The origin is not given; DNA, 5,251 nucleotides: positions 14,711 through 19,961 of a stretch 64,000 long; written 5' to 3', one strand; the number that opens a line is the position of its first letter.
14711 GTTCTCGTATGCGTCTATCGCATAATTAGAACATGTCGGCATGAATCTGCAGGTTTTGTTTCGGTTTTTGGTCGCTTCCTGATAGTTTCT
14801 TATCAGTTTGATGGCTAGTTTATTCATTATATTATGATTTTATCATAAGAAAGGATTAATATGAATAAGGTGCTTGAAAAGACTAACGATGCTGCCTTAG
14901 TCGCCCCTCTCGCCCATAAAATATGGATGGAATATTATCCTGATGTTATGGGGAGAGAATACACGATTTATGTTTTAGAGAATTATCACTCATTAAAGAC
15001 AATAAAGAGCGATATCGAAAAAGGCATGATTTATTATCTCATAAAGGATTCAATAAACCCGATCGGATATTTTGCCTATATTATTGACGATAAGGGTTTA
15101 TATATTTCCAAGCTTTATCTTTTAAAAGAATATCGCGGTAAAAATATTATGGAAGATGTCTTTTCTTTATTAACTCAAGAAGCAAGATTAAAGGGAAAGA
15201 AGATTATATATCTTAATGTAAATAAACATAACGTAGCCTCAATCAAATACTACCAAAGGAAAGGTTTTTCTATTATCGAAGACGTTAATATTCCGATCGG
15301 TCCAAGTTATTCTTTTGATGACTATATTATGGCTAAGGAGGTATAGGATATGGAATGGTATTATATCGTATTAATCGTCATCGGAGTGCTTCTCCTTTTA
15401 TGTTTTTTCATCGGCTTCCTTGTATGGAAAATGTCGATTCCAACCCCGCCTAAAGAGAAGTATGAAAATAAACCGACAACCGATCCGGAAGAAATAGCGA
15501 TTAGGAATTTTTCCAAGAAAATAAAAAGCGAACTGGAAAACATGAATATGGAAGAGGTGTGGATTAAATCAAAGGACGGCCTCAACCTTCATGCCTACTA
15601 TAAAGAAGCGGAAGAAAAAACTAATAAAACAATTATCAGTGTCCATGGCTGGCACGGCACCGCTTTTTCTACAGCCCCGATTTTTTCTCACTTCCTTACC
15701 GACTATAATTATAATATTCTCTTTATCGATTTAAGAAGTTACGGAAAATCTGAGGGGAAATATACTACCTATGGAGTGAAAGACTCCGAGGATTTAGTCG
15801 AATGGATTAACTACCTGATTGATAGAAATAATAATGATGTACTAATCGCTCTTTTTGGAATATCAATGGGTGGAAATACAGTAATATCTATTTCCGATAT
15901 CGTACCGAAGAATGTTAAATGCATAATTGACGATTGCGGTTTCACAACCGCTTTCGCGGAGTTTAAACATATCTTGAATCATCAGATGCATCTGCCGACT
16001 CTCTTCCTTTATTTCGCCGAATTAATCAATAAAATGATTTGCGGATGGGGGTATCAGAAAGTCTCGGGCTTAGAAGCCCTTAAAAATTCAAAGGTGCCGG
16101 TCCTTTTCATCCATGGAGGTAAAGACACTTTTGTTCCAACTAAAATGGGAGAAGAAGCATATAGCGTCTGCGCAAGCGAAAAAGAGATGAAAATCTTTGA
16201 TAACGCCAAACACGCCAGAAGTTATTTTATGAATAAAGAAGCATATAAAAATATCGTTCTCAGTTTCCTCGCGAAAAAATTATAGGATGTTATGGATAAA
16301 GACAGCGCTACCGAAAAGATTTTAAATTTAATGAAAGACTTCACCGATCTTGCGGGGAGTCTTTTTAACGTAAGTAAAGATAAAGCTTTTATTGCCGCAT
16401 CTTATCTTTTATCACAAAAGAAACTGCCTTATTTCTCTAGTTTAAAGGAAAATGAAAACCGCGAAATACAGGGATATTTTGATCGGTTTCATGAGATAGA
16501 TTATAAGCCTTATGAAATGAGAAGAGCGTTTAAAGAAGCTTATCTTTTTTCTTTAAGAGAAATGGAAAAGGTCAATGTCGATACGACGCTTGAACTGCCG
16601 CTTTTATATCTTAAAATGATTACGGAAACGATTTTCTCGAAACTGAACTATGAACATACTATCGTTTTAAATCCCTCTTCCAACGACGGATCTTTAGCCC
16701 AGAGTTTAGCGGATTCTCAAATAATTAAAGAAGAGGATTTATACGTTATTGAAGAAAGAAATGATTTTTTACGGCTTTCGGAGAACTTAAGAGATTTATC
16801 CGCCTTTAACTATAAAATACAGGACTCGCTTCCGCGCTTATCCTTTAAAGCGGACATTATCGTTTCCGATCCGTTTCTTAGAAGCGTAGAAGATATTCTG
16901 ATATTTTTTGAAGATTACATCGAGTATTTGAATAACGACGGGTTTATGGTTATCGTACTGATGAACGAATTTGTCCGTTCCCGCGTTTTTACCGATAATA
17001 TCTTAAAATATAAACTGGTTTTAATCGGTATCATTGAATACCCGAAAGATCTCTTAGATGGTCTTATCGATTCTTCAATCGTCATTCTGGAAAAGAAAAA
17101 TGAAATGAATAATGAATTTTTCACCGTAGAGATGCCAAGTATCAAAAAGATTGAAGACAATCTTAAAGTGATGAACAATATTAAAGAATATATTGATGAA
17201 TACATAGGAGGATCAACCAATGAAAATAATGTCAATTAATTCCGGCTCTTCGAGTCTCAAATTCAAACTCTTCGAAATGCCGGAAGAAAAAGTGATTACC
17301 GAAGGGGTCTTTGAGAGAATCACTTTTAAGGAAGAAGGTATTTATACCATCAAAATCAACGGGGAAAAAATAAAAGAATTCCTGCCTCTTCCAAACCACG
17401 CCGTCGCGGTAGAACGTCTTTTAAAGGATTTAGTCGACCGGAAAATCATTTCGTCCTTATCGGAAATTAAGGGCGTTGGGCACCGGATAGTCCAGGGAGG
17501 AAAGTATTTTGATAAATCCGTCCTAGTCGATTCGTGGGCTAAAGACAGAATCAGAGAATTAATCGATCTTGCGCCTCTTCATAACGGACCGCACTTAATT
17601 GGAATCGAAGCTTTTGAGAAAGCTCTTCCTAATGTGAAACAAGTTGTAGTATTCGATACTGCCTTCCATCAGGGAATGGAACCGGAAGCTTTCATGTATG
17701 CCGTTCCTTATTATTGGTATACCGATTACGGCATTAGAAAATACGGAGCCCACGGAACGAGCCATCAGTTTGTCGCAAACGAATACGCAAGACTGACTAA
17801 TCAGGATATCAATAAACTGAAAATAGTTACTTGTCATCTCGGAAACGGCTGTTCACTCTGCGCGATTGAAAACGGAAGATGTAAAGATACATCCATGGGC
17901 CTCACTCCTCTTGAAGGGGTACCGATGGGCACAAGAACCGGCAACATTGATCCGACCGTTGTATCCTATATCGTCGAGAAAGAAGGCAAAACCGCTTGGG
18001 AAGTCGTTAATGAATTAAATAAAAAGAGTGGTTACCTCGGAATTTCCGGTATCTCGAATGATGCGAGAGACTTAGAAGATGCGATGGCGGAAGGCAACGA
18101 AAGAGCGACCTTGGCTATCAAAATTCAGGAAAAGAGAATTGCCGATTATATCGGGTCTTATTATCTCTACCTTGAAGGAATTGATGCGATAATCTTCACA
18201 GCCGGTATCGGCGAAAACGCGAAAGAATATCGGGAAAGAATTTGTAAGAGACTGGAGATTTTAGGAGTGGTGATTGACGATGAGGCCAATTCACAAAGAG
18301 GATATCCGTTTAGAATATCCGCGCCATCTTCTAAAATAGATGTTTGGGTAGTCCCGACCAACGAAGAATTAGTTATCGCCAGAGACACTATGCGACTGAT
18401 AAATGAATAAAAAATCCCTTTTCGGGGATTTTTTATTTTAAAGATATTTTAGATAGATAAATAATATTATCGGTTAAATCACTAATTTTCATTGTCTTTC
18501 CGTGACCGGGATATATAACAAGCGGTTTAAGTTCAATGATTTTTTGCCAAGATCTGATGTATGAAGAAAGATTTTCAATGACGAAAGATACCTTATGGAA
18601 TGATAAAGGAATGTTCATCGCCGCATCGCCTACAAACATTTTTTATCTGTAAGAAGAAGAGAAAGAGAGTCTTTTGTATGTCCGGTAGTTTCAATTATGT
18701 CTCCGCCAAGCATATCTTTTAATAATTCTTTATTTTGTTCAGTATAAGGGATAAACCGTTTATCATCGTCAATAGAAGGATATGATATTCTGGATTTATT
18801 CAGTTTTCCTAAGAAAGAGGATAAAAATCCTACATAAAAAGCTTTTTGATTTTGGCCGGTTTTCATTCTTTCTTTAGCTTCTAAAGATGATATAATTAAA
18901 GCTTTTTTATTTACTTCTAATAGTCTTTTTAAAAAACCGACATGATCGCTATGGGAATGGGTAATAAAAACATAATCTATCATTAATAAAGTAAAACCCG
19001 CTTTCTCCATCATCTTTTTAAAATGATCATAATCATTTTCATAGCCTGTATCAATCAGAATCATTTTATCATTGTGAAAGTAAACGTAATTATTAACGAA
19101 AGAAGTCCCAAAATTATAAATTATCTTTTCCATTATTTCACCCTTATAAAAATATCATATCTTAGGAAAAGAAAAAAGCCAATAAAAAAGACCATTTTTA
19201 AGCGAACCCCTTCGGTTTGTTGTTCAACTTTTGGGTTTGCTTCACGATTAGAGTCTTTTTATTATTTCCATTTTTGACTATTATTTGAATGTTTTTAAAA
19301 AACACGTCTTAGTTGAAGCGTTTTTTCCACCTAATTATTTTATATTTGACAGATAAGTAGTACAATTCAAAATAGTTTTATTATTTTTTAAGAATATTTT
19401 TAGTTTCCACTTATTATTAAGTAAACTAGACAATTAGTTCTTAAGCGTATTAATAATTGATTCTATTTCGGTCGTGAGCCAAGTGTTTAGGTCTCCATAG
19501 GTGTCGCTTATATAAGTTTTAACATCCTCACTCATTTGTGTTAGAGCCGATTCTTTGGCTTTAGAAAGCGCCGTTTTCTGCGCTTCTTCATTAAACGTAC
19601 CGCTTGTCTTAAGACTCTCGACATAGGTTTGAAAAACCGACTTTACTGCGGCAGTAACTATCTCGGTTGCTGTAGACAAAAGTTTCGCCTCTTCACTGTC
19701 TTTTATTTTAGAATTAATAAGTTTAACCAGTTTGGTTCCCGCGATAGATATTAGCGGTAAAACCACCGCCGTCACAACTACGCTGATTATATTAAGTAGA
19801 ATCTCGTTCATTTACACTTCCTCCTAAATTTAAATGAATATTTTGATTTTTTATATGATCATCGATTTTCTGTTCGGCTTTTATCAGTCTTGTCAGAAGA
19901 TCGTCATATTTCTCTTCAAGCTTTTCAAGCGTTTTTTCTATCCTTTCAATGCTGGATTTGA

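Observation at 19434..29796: Sigma factor, orphan holin pair and a signal-less 2235-aa Rhs toxin: candidate sigma-controlled, holin-dependent (T10SS-like) export of a polymorphic toxin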

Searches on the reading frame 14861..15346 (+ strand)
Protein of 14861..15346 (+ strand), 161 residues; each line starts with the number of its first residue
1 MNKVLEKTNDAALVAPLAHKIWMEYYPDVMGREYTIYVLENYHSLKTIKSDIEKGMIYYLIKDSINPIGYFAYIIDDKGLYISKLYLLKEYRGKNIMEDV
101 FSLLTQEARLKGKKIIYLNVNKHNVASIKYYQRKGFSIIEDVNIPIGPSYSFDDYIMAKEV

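Call 8: search_protein_families(library=pfam, proteins=[window:14861-15346:+], max_evalue=0.001)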
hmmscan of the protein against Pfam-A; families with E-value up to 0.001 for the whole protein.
window:14861-15346:+ (161 aa): 4 families
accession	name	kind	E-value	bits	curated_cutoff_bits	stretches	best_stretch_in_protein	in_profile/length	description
PF00583.31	Acetyltransf_1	-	6.7e-12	46.1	20.7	1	42-136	27-116/116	Acetyltransferase (GNAT) family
PF13673.13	Acetyltransf_10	-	1.1e-08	35.6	23.6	1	37-139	11-110/128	Acetyltransferase (GNAT) domain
PF13508.13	Acetyltransf_7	-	3.5e-07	30.9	27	1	57-137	4-83/84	Acetyltransferase (GNAT) domain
PF13302.13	Acetyltransf_3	-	0.00038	21.6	25.4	1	15-136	16-137/138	Acetyltransferase (GNAT) domain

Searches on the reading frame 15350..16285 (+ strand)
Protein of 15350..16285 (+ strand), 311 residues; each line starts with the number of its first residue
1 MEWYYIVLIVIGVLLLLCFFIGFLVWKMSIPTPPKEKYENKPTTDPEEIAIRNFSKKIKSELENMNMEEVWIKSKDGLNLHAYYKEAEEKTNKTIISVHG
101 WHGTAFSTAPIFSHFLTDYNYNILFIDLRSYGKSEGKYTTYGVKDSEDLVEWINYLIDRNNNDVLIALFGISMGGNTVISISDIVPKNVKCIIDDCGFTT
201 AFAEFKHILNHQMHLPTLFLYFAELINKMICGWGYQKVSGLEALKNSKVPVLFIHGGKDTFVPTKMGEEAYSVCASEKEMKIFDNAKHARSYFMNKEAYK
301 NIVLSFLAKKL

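Call 8: search_protein_families(library=pfam, proteins=[window:15350-16285:+], max_evalue=0.001)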
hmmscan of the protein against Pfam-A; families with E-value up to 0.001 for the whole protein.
window:15350-16285:+ (311 aa): 10 families
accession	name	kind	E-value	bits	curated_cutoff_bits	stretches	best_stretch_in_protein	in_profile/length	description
PF12146.15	Hydrolase_4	-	9.9e-15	54.9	27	2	90-193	2-105/239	Serine aminopeptidase, S33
PF00561.26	Abhydrolase_1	-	3.4e-12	47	25.8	1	94-206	2-110/245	alpha/beta hydrolase fold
PF00326.27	Peptidase_S9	-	2.3e-09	37.5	22.6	1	120-311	14-210/213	Prolyl oligopeptidase family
PF02129.25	Peptidase_S15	-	2.2e-08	34.6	23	1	121-204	52-135/262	X-Pro dipeptidyl-peptidase (S15 family)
PF02230.22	Abhydrolase_2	-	4.1e-06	27.2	23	0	245-295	153-206/217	Phospholipase/Carboxylesterase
PF12697.13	Abhydrolase_6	-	7.3e-06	27.2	26.3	1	98-180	4-82/217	Alpha/beta hydrolase family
PF20434.5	BD-FAE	-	7.2e-05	22.8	26.8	0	83-269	4-210/215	BD-FAE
PF01738.24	DLH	-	0.00019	21.5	21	0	234-294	129-189/217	Dienelactone hydrolase family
PF11144.14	DUF2920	-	0.00021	21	24.7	1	133-213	153-233/400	Protein of unknown function (DUF2920)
PF03959.19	FSH1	-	0.00097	19.3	21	0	244-282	156-194/211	Serine hydrolase (FSH1)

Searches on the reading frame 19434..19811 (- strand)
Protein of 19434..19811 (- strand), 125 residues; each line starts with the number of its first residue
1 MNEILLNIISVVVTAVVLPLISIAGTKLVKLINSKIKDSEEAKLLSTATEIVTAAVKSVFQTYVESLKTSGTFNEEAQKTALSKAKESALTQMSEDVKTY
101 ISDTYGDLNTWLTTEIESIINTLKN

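Call 4: search_protein_families(library=pfam, proteins=[window:19434-19811:-], max_evalue=0.01)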
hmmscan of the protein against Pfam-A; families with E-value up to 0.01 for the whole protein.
window:19434-19811:- (125 aa): 1 family
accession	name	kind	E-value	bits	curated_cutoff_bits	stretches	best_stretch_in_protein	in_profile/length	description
PF09682.15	Phage_holin_6_1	-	0.0002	22.1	24.9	1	1-105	1-96/101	Bacteriophage holin of superfamily 6 (Holin_LLH)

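Call 6: search_protein_families(library=ncbifam, proteins=[window:19434-19811:-], max_evalue=0.01)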
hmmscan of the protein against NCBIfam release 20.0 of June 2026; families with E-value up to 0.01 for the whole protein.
window:19434-19811:- (125 aa): 1 family
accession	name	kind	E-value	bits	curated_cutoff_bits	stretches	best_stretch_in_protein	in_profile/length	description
NF033729.0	borfam54_2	equivalog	0.0099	15.6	30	0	1-98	1-85/226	complement regulator-acquiring protein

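Call 7: search_protein_families(library=phrogs, proteins=[window:19434-19811:-], max_evalue=0.01)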
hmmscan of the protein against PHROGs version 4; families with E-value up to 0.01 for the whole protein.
window:19434-19811:- (125 aa): 1 family
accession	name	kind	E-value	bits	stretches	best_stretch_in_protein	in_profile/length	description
phrog_13712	-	lysis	7.7e-28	98.6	1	1-125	1-131/175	holin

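Call 12: find_related_loci(query=window:19434-19811:-, collection=viral_contigs, flank=6000)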
Query window:19434-19811:- (125 aa) in viral_contigs; peptide patterns used: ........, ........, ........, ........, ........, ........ (x = any residue, [..] = any of these).
73 stretches matched a pattern; 5 encode a relative of the query (tblastn E <= 1e-3); 5 distinct loci.
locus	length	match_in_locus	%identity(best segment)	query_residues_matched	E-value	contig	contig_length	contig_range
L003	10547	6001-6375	66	1-125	7e-52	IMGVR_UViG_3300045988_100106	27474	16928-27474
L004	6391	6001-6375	61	1-125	5e-47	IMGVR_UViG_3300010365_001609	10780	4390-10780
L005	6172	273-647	60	1-125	2e-46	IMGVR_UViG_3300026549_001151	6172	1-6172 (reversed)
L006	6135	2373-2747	57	1-125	9e-44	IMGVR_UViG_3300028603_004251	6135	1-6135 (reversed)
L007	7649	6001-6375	57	1-125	9e-44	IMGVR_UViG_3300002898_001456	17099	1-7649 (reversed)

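Call 19: search_protein_families(library=pfam, proteins=[L007:2362-3192:+, L007:3193-4248:+, L007:4258-5052:+, L007:5055-5696:+, L007:5693-6004:+, L007:6549-7019:+, L006:3605-4933:+, L005:765-1145:+, L005:4529-5365:+, L003:5363-5713:+], max_evalue=0.01)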
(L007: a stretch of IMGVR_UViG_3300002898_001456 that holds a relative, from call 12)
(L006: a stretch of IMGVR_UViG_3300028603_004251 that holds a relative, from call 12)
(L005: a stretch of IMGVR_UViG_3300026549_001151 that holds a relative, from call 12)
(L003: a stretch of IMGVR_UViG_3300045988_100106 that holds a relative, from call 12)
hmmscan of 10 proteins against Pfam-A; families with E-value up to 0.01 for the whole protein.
L007:2362-3192:+ (276 aa): 1 family
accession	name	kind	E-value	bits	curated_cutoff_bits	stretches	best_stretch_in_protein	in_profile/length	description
PF16774.11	Dit_N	-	2.8e-22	79.8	25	1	1-121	1-128/129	Distal tail protein, N-terminal domain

L007:3193-4248:+ (351 aa): 1 family
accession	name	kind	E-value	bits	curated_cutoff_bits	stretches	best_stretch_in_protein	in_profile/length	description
PF09378.16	HAS-barrel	-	0.0014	19.2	25.2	0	280-325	11-49/90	HAS barrel domain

L007:4258-5052:+ (264 aa): 1 family
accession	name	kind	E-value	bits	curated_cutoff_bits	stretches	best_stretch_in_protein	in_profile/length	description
PF14326.11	DUF4384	-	0.0063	17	27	0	67-126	3-56/81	Domain of unknown function (DUF4384)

L007:5055-5696:+ (213 aa): 3 families
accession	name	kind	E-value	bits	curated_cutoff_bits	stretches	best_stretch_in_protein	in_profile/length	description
PF01909.29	NTP_transf_2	-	3.7e-05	24.5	21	1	4-69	3-77/93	Nucleotidyltransferase domain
PF10127.15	RlaP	-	5.5e-05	23.4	23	1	6-51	13-56/249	RNA repair pathway DNA polymerase beta family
PF18765.7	Polbeta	-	0.00042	20.9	26.9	1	3-53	1-53/93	Polymerase beta, Nucleotidyltransferase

L007:5693-6004:+ (103 aa): 1 family
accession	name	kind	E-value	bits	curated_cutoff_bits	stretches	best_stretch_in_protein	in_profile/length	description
PF03670.18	UPF0184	-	0.00099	19.9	21.5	1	31-94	9-72/83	Uncharacterised protein family (UPF0184)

L007:6549-7019:+ (156 aa): 3 families
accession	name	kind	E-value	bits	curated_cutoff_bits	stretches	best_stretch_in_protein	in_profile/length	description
PF13518.12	HTH_28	-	0.0022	18.5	25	1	27-63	1-37/52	Helix-turn-helix domain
PF25787.1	HTH_SB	-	0.0034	17.6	43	1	28-58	12-42/53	Sleeping Beauty transposase HTH domain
PF08209.17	Sgf11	-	0.0089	16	26.4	0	71-83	3-15/33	Sgf11 (transcriptional regulation protein)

L006:3605-4933:+ (442 aa): 3 families
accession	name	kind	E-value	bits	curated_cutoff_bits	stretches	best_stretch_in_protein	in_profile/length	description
PF00239.26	Resolvase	-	7e-31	107.7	23.3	1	20-167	1-144/145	Resolvase, N terminal domain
PF07508.19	Recombinase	-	2.8e-24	85.7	21.1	1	187-294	1-102/102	Recombinase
PF13408.12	Zn_ribbon_recom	-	7.6e-12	45.9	25.3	1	308-356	1-49/58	Recombinase zinc beta ribbon domain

L005:765-1145:+ (126 aa): 4 families
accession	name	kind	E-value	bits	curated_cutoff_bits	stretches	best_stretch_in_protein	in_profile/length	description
PF08281.18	Sigma70_r4_2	-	6.2e-07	29.4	25.7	1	3-39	13-49/54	Sigma-70, region 4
PF13936.12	HTH_38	-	4.2e-05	23.6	27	1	1-39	5-43/44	Helix-turn-helix domain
PF13384.12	HTH_23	-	0.00039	20.6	24.6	1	6-39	7-40/50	Homeodomain-like domain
PF13551.12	HTH_29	-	0.0056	17.2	28.1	1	6-39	2-35/64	Winged helix-turn helix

L005:4529-5365:+ (278 aa): 3 families
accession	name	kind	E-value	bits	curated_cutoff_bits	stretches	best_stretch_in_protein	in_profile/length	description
PF14622.11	Ribonucleas_3_3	-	1e-15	58.5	35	1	24-159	2-111/128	Ribonuclease-III-like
PF00636.31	Ribonuclease_3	-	2e-14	54.6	27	1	46-159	1-101/102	Ribonuclease III domain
PF00035.32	dsrm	-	0.0048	17.9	23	1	224-265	24-64/66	Double-stranded RNA binding motif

L003:5363-5713:+ (116 aa): 0 families

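Call 86: search_protein_families(library=padloc, proteins=[window:19434-19811:-, L007:5055-5696:+], max_evalue=0.01)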
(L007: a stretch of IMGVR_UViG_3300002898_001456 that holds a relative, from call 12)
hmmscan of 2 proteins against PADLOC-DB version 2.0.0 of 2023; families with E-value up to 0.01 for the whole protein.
window:19434-19811:- (125 aa): 0 families

L007:5055-5696:+ (213 aa): 1 family
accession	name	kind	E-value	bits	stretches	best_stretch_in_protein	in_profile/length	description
PDLC04903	PDC-S09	-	5.7e-05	21.4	1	1-44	14-57/108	-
